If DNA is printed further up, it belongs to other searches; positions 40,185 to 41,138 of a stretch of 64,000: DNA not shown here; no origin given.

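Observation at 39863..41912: Membrane cluster: SPFH/band-7 protein, lipoprotein and TM protein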

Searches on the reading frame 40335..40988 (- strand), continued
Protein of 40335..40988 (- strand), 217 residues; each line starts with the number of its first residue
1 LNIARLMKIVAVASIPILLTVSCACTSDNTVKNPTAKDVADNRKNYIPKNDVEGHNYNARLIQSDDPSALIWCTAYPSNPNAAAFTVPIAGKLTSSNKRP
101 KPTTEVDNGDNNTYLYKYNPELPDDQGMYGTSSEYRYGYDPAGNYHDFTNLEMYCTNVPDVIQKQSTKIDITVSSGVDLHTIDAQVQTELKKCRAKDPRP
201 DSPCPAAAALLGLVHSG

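Call 66: search_protein_families(library=pfam, alignment_id=A4, max_evalue=0.0001)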
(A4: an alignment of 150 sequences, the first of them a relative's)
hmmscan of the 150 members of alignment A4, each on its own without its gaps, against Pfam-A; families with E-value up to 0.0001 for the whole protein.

A. member 1, L009:1955-2479:+ (174 aa): 0 families

B. families by the number of members that match (of 150 scanned): 84 families (the first 25 are shown)
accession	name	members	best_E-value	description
PF04545.22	Sigma70_r4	2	1.2e-19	Sigma-70, region 4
PF00293.34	NUDIX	2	8.4e-11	NUDIX domain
PF19698.5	DUF6197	2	1.7e-09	Family of unknown function (DUF6197)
PF02618.21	YceG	1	1.1e-74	YceG-like family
PF03457.19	HA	1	2.3e-65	Helicase associated domain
PF00501.34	AMP-binding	1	2e-64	AMP-binding enzyme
PF01625.27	PMSR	1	2.7e-60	Peptide methionine sulfoxide reductase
PF03462.23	PCRF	1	1.3e-52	PCRF domain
PF01746.26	tRNA_m1G_MT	1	1.9e-51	tRNA (Guanine-1)-methyltransferase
PF01327.26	Pep_deformylase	1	6.8e-51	Polypeptide deformylase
PF07804.18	HipA_C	1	2.1e-47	HipA-like C-terminal domain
PF08924.17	Rv2525c_GlyHyd-like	1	2.2e-46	Rv2525c-like, glycoside hydrolase-like domain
PF01641.26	SelR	1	2.2e-42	SelR domain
PF17657.6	DNA_pol3_finger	1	1.2e-41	Bacterial DNA polymerase III alpha subunit finger domain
PF00069.31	Pkinase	1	2.9e-41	Protein kinase domain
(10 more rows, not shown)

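Call 81: list_cluster_members(proteins=[P0072, P0125, P0129, P0024, P0100, P0127])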
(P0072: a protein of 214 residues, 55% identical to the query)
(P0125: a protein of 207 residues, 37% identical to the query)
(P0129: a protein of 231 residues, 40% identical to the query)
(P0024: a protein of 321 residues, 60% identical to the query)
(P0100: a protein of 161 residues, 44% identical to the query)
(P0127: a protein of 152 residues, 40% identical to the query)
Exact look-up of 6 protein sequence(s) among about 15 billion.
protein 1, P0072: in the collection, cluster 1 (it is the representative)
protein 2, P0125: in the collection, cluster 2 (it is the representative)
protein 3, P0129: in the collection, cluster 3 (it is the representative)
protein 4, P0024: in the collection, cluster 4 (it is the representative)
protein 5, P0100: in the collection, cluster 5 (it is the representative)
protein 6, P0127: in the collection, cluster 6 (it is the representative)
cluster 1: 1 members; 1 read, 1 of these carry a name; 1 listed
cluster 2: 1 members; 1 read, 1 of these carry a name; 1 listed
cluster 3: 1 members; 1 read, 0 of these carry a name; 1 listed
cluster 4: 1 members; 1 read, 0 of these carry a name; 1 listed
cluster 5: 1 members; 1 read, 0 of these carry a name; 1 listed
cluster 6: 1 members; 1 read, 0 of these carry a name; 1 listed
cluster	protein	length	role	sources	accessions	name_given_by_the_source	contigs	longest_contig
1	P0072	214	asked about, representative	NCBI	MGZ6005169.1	MAG: hypothetical protein ACXWLH_03375 [Candidatus Saccharimonadales bacterium]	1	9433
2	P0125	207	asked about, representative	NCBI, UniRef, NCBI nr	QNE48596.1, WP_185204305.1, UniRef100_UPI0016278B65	hypothetical protein F1C58_16175 (plasmid) [Glaciihabitans sp. INWT7] | hypothetical protein n=1 Tax=Glaciihabitans sp. INWT7 TaxID=2596912 RepID=UPI0016278B65 | hypothetical protein [Glaciihabitans sp. INWT7]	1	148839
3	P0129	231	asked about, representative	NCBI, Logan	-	-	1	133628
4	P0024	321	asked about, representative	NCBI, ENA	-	-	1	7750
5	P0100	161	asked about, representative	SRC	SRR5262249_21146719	-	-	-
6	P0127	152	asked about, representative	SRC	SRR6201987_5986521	-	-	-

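Call 82: search_protein_families(library=pfam, proteins=[L016:2588-3130:+, L016:4323-5153:+, L017:1278-1913:+, L017:5417-6028:+, L018:1159-1800:+, L020:2595-3467:+, L020:6049-7005:+, L027:2639-3286:+, L027:5186-5857:+, L027:6254-7393:+], max_evalue=0.001)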
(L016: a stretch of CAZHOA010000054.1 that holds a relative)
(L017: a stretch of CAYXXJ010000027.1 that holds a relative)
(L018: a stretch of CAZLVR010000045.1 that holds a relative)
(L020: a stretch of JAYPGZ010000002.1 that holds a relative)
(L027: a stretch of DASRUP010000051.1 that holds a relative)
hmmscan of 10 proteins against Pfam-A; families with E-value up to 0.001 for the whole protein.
L016:2588-3130:+ (180 aa): 0 families

L016:4323-5153:+ (276 aa): 3 families
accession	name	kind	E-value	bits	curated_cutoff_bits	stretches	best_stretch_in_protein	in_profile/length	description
PF13462.12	Thioredoxin_4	-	4e-27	95.9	23.2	1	106-268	5-164/165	Thioredoxin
PF01323.26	DSBA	-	9.5e-16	58.6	25.6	1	117-258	1-180/191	DSBA-like thioredoxin domain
PF13743.12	Thioredoxin_5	-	1.8e-06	28.3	27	1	182-255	99-168/186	Thioredoxin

L017:1278-1913:+ (211 aa): 1 family
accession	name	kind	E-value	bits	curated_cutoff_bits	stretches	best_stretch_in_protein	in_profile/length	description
PF01625.27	PMSR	-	2.7e-60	203.5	23.7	1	37-189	2-153/153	Peptide methionine sulfoxide reductase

L017:5417-6028:+ (203 aa): 1 family
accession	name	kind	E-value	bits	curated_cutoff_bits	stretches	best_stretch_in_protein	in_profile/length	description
PF09335.16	VTT_dom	-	1.9e-20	74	33.9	1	41-165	2-122/123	VTT domain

L018:1159-1800:+ (213 aa): 0 families

L020:2595-3467:+ (290 aa): 2 families
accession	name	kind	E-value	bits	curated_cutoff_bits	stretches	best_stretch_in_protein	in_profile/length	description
PF00892.27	EamA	-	1.5e-21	77.6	28.2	2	6-140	2-134/135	EamA-like transporter family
PF03151.22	TPT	-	1.3e-05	25.2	30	0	183-278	34-128/291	Triose-phosphate Transporter family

L020:6049-7005:+ (318 aa): 2 families
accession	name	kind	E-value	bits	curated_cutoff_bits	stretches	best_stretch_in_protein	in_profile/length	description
PF04545.22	Sigma70_r4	-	5e-07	29.6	24.1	1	262-309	6-49/50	Sigma-70, region 4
PF04542.20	Sigma70_r2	-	1.7e-06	28.2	24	1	107-148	13-54/71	Sigma-70 region 2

L027:2639-3286:+ (215 aa): 1 family
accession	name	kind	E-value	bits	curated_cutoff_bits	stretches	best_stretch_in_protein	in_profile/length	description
PF01746.26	tRNA_m1G_MT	-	1.9e-51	175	27.3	1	23-210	2-185/195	tRNA (Guanine-1)-methyltransferase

L027:5186-5857:+ (223 aa): 1 family
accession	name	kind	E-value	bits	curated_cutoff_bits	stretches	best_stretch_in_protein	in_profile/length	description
PF01327.26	Pep_deformylase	-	6.8e-51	172.4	22.8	1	44-199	3-152/156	Polypeptide deformylase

L027:6254-7393:+ (379 aa): 1 family
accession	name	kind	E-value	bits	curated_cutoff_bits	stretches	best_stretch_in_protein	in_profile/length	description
PF02618.21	YceG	-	1.1e-74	251.9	32.4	1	73-375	2-274/275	YceG-like family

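Call 84: search_protein_representatives(alignment_id=A1)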
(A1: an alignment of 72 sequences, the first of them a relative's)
Query: 72 sequences, 202 profile positions. Proteins with E-value up to 0.001 (for the whole library): 193; up to 1e-10: 99; up to 1e-30: 64. The best 150 are listed.
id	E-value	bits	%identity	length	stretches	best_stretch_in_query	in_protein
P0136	2.8e-76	271.8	-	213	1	5-193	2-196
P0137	3.3e-76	271.5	-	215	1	5-193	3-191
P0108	9.8e-74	263.5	-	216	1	4-201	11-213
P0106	5.3e-73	261.1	-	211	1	5-200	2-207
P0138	2.0e-69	249.4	-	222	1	4-194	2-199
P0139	4.2e-65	235.3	-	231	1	6-193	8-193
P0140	2.6e-64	232.7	-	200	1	1-199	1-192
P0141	3.2e-64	232.4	-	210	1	10-200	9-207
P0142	4.9e-64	231.8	-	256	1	7-198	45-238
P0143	3.7e-63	228.9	-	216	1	11-191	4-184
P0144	1.2e-62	227.3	-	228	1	12-199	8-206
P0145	2.4e-62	226.3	-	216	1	9-200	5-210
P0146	2.7e-62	226.1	-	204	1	5-199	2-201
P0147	6.8e-62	224.8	-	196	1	8-199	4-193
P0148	4.9e-61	222.0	-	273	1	4-198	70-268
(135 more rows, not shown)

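Call 86: search_protein_families(library=pfam, alignment_id=A6, max_evalue=0.01)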
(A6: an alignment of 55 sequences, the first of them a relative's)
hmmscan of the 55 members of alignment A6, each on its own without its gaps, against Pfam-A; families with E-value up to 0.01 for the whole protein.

A. member 1, P0212 (198 aa): 0 families

B. families by the number of members that match (of 55 scanned): 2 families
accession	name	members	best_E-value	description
PF11963.13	B-CoV_A_NSP1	1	0.0078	Betacoronavirus, lineage A, NSP1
PF12685.13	SpoIIIAH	1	0.0081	SpoIIIAH-like protein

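Call 87: search_protein_families(library=ncbifam, alignment_id=A6, max_evalue=0.01)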
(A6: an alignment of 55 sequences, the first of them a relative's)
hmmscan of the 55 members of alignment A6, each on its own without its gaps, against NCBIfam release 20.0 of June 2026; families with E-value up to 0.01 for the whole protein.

A. member 1, P0212 (198 aa): 0 families

B. families by the number of members that match (of 55 scanned): 16 families
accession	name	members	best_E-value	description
NF045774.1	cytochro_C551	3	0.002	cytochrome c551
NF058647.1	lipo_LytA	2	0.00029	acidic lipoprotein LytA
NF052321.1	LP_Lmo2079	2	0.00085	Lmo2079 family surface lipoprotein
NF047408.1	SA0632_fam_LP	2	0.00086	SA0632 family lipoprotein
NF033216.1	lipo_YgdI_YgdR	1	5.3e-05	YgdI/YgdR family lipoprotein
NF053689.1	BamJ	1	9.3e-05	BamJ family beta-barrel-assembly machinery protein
NF053527.1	lipo_Cory_WKLS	1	0.0013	WKL family lipoprotein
NF045963.1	MAG3240_fam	1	0.0013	MAG3240 family lipoprotein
NF041939.2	LsoB_effector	1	0.0036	small effector protein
NF047840.1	lipo_Ag473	1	0.0041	Ag473 family lipoprotein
NF041428.1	TrsH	1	0.0052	TrsH/TraH family protein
NF040598.1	Ala_zip_lipo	1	0.0081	Lpp/OprI family alanine-zipper lipoprotein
NF041193.1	lipo_SP0191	1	0.0083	SP0191 family lipoprotein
NF033765.2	gliding_CglD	1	0.0085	adventurous gliding motility lipoprotein CglD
NF050180.1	SDE5640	1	0.0087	SEC-dependent effector SDE5640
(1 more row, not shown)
